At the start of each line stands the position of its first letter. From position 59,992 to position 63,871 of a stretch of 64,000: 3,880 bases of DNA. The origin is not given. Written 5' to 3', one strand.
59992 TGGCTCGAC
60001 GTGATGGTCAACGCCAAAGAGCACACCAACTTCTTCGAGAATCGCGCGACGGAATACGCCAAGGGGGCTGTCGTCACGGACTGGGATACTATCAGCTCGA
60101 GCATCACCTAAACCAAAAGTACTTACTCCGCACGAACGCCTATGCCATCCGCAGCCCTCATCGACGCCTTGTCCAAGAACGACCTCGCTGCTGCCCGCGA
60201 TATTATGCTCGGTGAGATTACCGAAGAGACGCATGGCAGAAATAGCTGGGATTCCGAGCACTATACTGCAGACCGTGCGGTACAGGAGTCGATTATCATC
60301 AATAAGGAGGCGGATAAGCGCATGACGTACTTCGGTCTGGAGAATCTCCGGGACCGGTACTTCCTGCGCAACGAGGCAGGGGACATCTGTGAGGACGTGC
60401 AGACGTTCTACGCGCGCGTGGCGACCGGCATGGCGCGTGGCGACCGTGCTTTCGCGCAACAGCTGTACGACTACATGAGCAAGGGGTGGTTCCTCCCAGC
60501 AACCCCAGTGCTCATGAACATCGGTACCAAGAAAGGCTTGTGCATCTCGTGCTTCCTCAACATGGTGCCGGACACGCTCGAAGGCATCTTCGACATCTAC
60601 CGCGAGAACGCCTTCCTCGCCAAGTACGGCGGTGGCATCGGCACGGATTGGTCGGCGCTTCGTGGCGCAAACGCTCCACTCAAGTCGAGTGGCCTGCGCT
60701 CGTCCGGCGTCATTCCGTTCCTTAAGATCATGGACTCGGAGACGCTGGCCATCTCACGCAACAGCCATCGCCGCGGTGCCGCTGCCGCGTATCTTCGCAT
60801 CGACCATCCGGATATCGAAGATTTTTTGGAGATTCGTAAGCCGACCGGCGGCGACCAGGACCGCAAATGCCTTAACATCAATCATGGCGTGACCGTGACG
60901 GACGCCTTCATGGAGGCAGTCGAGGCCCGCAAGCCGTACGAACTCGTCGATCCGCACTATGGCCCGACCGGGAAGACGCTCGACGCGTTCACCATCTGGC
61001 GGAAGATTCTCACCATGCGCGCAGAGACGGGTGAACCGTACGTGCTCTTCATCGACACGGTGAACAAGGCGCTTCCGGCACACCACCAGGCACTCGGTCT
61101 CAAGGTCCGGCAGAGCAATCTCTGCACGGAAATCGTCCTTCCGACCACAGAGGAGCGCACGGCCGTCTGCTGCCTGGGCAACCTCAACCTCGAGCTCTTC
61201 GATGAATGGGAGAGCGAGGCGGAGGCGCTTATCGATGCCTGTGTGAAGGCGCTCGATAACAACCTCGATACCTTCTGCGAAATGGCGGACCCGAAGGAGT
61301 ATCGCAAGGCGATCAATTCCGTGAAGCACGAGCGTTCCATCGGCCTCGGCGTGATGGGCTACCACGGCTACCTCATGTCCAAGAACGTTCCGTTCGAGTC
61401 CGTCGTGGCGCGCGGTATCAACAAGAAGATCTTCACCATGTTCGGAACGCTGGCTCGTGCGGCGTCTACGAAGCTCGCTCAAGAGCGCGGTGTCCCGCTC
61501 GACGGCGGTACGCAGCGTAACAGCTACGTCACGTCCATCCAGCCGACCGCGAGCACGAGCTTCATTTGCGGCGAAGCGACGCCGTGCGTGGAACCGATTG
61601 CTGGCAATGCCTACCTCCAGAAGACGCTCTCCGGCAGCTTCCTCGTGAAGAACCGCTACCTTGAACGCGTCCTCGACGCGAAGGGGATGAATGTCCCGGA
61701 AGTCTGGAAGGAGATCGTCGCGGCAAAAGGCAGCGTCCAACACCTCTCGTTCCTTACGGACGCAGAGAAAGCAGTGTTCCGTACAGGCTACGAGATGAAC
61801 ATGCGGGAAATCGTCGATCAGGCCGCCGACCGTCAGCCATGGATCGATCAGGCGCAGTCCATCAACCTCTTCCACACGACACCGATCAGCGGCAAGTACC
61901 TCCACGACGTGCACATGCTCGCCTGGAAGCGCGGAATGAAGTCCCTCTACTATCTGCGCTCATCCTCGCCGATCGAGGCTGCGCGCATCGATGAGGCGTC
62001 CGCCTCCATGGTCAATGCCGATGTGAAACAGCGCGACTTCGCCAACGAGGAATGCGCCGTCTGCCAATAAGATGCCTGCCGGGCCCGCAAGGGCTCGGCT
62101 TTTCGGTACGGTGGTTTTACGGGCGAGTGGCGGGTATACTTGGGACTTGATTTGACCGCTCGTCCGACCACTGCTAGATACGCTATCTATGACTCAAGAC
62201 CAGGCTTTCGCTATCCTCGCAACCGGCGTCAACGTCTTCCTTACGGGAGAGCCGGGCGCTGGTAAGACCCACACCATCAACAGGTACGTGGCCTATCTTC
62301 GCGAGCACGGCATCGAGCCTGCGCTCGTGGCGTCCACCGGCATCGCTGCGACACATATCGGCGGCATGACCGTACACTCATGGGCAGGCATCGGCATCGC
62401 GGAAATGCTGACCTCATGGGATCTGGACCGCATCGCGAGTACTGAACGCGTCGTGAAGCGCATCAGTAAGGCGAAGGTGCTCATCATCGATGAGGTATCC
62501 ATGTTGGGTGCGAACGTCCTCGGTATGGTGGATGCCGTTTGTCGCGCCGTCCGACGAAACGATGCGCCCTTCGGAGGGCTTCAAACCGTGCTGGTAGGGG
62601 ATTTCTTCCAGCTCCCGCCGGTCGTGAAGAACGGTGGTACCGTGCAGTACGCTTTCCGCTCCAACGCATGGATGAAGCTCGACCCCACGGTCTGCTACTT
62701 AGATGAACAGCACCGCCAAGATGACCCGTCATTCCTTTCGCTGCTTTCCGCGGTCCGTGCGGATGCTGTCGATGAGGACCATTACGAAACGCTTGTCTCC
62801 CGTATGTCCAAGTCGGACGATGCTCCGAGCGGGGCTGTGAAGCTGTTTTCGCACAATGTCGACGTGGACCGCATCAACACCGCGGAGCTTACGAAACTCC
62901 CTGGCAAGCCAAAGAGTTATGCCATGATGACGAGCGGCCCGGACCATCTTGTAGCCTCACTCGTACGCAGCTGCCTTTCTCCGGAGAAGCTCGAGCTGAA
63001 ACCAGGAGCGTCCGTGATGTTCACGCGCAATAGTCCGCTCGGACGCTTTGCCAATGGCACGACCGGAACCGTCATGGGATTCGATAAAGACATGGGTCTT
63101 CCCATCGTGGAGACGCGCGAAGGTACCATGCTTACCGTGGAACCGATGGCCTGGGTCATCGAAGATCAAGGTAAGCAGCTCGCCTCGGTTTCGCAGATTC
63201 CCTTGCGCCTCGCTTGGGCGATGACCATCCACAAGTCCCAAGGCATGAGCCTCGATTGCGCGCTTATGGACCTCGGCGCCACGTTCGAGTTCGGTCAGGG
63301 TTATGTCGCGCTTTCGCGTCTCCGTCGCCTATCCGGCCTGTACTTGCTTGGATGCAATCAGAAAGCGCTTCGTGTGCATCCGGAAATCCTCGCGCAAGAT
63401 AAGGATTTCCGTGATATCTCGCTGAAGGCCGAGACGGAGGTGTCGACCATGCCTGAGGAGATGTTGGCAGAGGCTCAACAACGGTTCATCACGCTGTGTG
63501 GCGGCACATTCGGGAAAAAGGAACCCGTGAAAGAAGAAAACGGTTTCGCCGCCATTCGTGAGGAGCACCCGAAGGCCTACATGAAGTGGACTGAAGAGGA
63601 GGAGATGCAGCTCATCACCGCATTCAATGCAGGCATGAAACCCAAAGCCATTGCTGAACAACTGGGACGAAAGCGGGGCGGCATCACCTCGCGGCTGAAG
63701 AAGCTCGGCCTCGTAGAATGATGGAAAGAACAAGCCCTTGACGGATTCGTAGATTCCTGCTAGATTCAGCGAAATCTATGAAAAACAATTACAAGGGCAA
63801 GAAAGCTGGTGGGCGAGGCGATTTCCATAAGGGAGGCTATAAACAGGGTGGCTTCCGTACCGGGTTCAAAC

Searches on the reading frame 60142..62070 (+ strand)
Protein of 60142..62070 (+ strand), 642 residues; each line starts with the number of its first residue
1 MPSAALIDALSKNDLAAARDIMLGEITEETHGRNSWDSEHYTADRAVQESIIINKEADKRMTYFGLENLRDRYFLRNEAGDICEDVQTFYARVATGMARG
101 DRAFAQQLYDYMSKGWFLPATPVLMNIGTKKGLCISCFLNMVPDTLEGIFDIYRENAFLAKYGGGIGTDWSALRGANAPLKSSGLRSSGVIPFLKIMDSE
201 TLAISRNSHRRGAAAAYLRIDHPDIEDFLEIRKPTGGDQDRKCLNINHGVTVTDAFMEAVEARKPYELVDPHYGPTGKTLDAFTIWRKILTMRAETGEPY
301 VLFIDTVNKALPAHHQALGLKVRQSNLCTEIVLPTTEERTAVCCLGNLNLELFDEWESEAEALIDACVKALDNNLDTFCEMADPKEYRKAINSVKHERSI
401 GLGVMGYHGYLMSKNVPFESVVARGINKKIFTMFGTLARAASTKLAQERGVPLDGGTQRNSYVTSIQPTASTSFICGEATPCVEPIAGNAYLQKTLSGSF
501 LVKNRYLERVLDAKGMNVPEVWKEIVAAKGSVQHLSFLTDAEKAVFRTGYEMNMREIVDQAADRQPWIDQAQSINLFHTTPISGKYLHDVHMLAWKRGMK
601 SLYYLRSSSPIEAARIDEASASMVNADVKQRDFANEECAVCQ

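Call 46: search_protein_families(library=pfam, proteins=[window:60142-62070:+], max_evalue=0.00001)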
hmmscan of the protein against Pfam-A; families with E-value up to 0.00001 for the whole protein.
window:60142-62070:+ (642 aa): 2 families
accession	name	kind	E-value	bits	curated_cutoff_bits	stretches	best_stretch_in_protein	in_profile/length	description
PF02867.20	Ribonuc_red_lgC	-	2.4e-122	409.7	23.9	2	136-452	2-335/523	Ribonucleotide reductase, barrel domain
PF00317.26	Ribonuc_red_lgN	-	4.6e-23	81.5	28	1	61-132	3-77/77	Ribonucleotide reductase, all-alpha domain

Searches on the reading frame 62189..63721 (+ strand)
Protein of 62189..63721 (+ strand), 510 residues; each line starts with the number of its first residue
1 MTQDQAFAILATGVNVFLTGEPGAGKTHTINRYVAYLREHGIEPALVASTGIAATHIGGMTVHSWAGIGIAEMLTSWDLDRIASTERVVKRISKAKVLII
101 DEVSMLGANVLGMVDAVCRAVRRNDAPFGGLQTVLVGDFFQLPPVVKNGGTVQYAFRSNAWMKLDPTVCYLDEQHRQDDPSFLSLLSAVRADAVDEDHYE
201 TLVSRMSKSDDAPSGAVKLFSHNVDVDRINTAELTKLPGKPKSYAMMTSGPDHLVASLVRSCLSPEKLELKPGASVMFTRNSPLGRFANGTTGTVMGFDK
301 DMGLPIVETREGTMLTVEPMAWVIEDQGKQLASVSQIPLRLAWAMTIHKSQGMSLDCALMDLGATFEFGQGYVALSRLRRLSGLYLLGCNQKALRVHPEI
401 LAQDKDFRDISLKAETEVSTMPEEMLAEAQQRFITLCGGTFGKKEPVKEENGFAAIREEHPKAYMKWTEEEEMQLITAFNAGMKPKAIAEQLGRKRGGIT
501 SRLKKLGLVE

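Call 46: search_protein_families(library=pfam, proteins=[window:62189-63721:+], max_evalue=0.00001)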
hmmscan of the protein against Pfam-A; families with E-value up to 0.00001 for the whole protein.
window:62189-63721:+ (510 aa): 4 families
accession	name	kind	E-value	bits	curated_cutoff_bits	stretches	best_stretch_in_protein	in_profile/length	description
PF05970.20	PIF1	-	1.9e-33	116.4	25.9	1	11-179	20-191/223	PIF1-like helicase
PF13604.12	AAA_30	-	4.2e-16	59.7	27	1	3-195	6-174/191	AAA domain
PF13245.12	AAA_19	-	1.4e-14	54.9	25.1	1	4-146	2-133/134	AAA domain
PF13401.12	AAA_22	-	3.4e-06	27.8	27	0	16-137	8-122/130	AAA domain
